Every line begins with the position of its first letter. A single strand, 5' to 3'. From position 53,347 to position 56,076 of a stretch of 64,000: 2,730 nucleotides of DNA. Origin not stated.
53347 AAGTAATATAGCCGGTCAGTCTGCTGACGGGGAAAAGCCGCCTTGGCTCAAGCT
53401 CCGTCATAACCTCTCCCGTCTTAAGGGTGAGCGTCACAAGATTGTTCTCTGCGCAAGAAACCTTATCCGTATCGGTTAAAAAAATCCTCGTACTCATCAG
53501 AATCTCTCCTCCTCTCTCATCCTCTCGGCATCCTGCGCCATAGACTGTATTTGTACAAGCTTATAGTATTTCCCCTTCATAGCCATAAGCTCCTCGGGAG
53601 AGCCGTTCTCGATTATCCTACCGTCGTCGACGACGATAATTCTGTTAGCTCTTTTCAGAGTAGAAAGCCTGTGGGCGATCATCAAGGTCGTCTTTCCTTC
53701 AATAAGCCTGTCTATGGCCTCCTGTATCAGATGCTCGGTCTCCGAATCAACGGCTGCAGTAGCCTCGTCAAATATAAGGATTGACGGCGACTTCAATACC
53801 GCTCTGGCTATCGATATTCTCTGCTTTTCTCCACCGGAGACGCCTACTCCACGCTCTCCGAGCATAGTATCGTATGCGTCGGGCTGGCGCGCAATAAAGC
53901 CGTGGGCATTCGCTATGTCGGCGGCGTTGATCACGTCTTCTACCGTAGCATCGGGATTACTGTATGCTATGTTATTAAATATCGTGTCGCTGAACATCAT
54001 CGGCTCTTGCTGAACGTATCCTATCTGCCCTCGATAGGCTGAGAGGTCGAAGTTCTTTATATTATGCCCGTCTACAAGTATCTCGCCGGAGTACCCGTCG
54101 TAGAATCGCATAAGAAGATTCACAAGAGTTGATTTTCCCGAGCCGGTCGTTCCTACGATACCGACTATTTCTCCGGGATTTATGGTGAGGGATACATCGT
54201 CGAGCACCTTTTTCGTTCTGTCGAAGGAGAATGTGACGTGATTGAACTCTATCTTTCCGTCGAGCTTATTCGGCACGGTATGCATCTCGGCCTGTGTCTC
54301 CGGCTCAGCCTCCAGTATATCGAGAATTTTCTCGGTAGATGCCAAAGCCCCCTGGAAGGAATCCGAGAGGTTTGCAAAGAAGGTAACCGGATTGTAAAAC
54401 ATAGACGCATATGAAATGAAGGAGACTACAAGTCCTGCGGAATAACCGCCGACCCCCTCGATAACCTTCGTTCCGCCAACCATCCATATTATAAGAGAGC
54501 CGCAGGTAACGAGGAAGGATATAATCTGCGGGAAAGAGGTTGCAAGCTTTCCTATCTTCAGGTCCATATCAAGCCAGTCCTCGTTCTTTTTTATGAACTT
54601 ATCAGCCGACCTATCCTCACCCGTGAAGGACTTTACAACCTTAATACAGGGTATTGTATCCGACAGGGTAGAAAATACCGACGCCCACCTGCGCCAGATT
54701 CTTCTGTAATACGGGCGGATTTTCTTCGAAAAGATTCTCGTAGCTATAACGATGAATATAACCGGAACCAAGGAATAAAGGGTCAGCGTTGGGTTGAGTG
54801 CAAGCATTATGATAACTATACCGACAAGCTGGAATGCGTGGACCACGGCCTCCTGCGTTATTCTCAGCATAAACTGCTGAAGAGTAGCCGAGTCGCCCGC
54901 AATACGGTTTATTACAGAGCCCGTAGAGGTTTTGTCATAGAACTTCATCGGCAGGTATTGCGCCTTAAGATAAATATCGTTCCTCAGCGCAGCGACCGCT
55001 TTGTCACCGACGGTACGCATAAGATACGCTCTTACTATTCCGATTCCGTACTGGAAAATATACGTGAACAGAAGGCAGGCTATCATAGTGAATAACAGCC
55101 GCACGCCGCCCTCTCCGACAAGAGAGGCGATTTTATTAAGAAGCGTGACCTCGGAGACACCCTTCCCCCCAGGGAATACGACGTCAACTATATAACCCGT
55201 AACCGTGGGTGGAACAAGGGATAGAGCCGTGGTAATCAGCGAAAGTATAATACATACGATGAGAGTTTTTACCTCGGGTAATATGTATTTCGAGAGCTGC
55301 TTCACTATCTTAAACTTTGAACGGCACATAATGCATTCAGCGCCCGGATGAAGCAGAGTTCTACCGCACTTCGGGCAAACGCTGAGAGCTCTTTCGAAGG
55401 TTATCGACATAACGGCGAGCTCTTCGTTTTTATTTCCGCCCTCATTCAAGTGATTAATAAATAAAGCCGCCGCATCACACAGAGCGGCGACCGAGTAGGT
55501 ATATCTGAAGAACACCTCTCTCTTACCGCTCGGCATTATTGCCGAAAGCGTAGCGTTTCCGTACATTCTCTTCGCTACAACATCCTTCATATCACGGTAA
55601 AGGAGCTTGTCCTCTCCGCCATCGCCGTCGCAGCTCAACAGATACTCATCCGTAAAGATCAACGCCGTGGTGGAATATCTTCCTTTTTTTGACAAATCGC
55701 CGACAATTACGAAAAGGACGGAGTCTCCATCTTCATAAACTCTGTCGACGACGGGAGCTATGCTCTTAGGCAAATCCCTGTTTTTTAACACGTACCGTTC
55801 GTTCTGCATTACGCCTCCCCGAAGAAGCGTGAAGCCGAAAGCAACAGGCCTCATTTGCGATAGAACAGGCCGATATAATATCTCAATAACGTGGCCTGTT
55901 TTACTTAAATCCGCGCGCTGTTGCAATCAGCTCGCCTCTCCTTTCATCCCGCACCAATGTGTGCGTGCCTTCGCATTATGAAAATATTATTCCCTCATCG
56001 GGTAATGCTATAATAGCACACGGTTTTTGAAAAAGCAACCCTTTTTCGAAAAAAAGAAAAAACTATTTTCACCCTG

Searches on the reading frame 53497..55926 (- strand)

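Call 81: search_protein_families(library=pfam, proteins=[window:53497-55926:-], max_evalue=0.00001)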
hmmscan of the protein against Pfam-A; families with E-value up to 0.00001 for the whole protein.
window:53497-55926:- (809 aa): 2 families
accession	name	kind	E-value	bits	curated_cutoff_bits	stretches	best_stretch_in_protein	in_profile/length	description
PF00664.28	ABC_membrane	-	1.9e-38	133.2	28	1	222-514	1-274/274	ABC transporter transmembrane region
PF00005.33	ABC_tran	-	4.6e-33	115.2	25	1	575-724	1-137/137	ABC transporter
